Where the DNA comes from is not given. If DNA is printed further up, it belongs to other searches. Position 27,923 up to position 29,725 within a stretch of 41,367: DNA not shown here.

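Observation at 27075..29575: Carrier-protein domain fused in cis to a serine-palmitoyltransferase-like enzyme and translationally coupled to an SDR reductase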

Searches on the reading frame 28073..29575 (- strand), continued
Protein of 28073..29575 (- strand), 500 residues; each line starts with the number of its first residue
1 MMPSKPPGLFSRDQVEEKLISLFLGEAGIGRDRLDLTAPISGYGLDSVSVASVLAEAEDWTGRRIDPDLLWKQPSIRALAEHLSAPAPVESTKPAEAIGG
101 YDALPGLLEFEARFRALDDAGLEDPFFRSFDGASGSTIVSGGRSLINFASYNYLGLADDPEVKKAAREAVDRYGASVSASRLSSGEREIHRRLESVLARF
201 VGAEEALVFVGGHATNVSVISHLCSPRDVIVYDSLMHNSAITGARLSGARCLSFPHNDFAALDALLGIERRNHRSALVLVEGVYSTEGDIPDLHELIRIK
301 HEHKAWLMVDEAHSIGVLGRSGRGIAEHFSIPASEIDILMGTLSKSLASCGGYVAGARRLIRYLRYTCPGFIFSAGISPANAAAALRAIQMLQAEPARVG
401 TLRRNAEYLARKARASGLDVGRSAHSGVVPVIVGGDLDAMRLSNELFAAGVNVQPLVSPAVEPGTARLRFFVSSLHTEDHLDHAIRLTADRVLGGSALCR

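Call 61: find_encoding_contigs(protein=P0047, flank=10000, max_places=1)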
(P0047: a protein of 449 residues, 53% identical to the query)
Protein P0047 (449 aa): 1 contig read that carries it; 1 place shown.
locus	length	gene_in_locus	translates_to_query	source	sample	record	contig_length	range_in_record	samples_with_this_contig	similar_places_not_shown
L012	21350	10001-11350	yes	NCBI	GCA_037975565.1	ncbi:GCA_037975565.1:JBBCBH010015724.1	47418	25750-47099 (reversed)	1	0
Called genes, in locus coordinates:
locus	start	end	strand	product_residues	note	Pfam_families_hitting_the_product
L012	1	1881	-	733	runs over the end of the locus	?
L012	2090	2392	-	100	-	PF19289:PmbA_TldD_3rd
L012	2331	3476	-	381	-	PF19290:PmbA_TldD_2nd (weak), PF19289:PmbA_TldD_3rd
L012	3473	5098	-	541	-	PF10518:TAT_signal (faint), PF01523:PmbA_TldD_1st, PF19290:PmbA_TldD_2nd (weak), PF19289:PmbA_TldD_3rd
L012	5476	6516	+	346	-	PF01073:3Beta_HSD, PF01370:Epimerase, PF04321:RmlD_sub_bind, PF13460:NAD_binding_10 (weak), PF07993:NAD_binding_4, PF16363:GDP_Man_Dehyd (weak)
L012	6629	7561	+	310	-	PF00501:AMP-binding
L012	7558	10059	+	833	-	PF00501:AMP-binding, PF23024:AMP-dom_DIP2-like, PF02771:Acyl-CoA_dh_N, PF02770:Acyl-CoA_dh_M, PF00441:Acyl-CoA_dh_1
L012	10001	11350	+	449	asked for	PF00155:Aminotran_1_2, PF01212:Beta_elim_lyase (weak), PF01053:Cys_Met_Meta_PP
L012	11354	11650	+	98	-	-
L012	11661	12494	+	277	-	-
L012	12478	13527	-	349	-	-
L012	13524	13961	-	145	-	-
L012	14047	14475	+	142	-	-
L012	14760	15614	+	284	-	PF01663:Phosphodiest, PF01676:Metalloenzyme (weak)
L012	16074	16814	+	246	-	-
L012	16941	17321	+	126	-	PF23169:HalD (weak)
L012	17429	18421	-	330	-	-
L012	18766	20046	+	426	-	PF13714:PEP_mutase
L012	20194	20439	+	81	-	-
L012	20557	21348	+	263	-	PF02775:TPP_enzyme_C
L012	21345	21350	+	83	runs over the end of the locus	-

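Call 62: find_encoding_contigs(protein=P0042, flank=10000, max_places=1)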
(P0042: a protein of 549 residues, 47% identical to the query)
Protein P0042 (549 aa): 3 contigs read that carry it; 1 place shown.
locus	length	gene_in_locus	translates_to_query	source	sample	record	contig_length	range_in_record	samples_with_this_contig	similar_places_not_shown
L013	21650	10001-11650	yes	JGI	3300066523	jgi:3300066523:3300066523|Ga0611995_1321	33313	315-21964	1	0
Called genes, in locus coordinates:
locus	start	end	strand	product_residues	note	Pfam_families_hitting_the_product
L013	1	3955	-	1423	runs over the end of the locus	?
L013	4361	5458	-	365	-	PF01370:Epimerase (faint), PF03435:Sacchrp_dh_NADP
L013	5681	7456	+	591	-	PF00501:AMP-binding, PF23024:AMP-dom_DIP2-like (weak), PF24919:Mug62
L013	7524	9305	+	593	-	PF02771:Acyl-CoA_dh_N, PF02770:Acyl-CoA_dh_M, PF00441:Acyl-CoA_dh_1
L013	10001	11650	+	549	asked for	PF00550:PP-binding, PF00155:Aminotran_1_2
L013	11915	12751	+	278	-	PF00106:adh_short, PF01370:Epimerase (weak), PF08659:KR, PF13561:adh_short_C2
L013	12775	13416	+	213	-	-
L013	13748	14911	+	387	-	PF01636:APH, PF01633:Choline_kinase (faint), PF02958:EcKL (weak)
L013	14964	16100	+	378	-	PF17914:HopA1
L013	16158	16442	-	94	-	-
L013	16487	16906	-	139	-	PF14430:Imm1 (weak)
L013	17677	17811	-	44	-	-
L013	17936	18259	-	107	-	PF21748:UPF0150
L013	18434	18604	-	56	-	-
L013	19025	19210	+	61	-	-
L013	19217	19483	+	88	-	-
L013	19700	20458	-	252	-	PF13616:Rotamase_3 (weak), PF00639:Rotamase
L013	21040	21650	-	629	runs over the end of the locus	PF00364:Biotin_lipoyl (faint), PF26002:Beta-barrel_AprE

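Call 74: search_protein_families(library=pfam, proteins=[P0041, P0030, P0074, P0028, P0057, L011:3741-4883:+, L011:2876-3742:-, L013:13748-14911:+], max_evalue=0.0001)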
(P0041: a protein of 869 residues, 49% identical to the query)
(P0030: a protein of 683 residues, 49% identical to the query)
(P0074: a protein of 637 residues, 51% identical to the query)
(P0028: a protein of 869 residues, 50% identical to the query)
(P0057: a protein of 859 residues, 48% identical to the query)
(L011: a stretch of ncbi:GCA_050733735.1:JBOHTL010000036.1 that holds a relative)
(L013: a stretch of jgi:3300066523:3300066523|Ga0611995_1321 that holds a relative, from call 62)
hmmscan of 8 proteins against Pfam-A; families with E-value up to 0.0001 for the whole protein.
P0041 (869 aa): 6 families
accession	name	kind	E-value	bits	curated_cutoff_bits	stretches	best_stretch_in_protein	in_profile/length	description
PF00155.27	Aminotran_1_2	-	5.1e-49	167.8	19.7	1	139-483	2-361/361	Aminotransferase class I and II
PF00535.33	Glycos_transf_2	-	2.9e-22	79.8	23.3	1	524-633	1-111/168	Glycosyl transferase family 2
PF13641.12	Glyco_tranf_2_3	-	2.1e-13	51.3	27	1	521-741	1-211/230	Glycosyltransferase like family 2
PF00550.31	PP-binding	-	4.8e-11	43.2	20.8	1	10-74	3-67/67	Phosphopantetheine attachment site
PF10111.15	Glyco_tranf_2_2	-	3.1e-06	27.3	27.3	0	524-620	1-99/276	Glycosyltransferase like family 2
PF01053.26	Cys_Met_Meta_PP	-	2.9e-05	23.2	27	1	182-312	51-180/381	Cys/Met metabolism PLP-dependent enzyme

P0030 (683 aa): 5 families
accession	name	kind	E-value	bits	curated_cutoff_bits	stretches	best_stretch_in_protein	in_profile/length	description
PF00155.27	Aminotran_1_2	-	6e-50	170.9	19.7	1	167-509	2-359/361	Aminotransferase class I and II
PF12680.13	SnoaL_2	-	5.2e-16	59.5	27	1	545-650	2-101/102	SnoaL-like domain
PF00550.31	PP-binding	-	2.8e-12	47.1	20.8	1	30-95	2-67/67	Phosphopantetheine attachment site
PF07366.18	SnoaL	-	8e-09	35.8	28.4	1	554-659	14-121/126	SnoaL-like polyketide cyclase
PF23297.2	ACP_SdgA_C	-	5.7e-06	26.8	27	1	23-99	7-83/95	Highly reducing polyketide synthase sdgA, C-terminal ACP domain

P0074 (637 aa): 2 families
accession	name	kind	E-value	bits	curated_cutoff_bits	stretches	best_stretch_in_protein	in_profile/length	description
PF00155.27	Aminotran_1_2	-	1.9e-41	142.9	19.7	1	272-610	2-355/361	Aminotransferase class I and II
PF14765.12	PS-DH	-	6.4e-10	39.2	23.7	1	81-200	21-159/166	Polyketide synthase dehydratase N-terminal domain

P0028 (869 aa): 5 families
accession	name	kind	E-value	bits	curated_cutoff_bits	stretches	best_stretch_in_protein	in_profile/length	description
PF00155.27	Aminotran_1_2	-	9.1e-50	170.3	19.7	1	499-841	2-359/361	Aminotransferase class I and II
PF00550.31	PP-binding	-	1.3e-12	48.3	20.8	1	366-426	7-67/67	Phosphopantetheine attachment site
PF00501.34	AMP-binding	-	3.4e-12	46.3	29.9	1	60-185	287-384/384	AMP-binding enzyme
PF23024.1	AMP-dom_DIP2-like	-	9.5e-09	35.7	27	1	228-340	2-107/110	Disco-interacting protein 2-like, AMP domain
PF01053.26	Cys_Met_Meta_PP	-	6.4e-06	25.4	27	1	542-673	51-181/381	Cys/Met metabolism PLP-dependent enzyme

P0057 (859 aa): 4 families
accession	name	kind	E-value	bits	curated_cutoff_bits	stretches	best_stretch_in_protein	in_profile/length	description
PF00155.27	Aminotran_1_2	-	3e-46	158.7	19.7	1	491-835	2-361/361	Aminotransferase class I and II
PF00501.34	AMP-binding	-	8.1e-21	74.7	29.9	1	5-176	241-384/384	AMP-binding enzyme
PF00550.31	PP-binding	-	2.6e-15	56.9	20.8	1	353-417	3-67/67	Phosphopantetheine attachment site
PF23024.1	AMP-dom_DIP2-like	-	3.2e-06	27.6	27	1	219-331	2-107/110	Disco-interacting protein 2-like, AMP domain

L011:3741-4883:+ (380 aa): 0 families

L011:2876-3742:- (288 aa): 2 families
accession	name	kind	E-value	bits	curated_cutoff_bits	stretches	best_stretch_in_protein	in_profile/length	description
PF14378.12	PAP2_3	-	8.8e-18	65.2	27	1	88-260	2-187/190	PAP2 superfamily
PF01569.27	PAP2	-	6.1e-08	32.9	27.2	1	190-267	47-124/130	PAP2 superfamily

L013:13748-14911:+ (387 aa): 3 families
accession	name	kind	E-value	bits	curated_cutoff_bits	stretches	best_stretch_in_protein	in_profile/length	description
PF01636.29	APH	-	5.6e-13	49.7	23.2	1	63-269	32-216/239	Phosphotransferase enzyme family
PF02958.26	EcKL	-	2.5e-06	27.5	22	1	190-262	191-261/294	Ecdysteroid kinase-like family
PF01633.27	Choline_kinase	-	2.1e-05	24.4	29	1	189-260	139-202/300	Choline/ethanolamine kinase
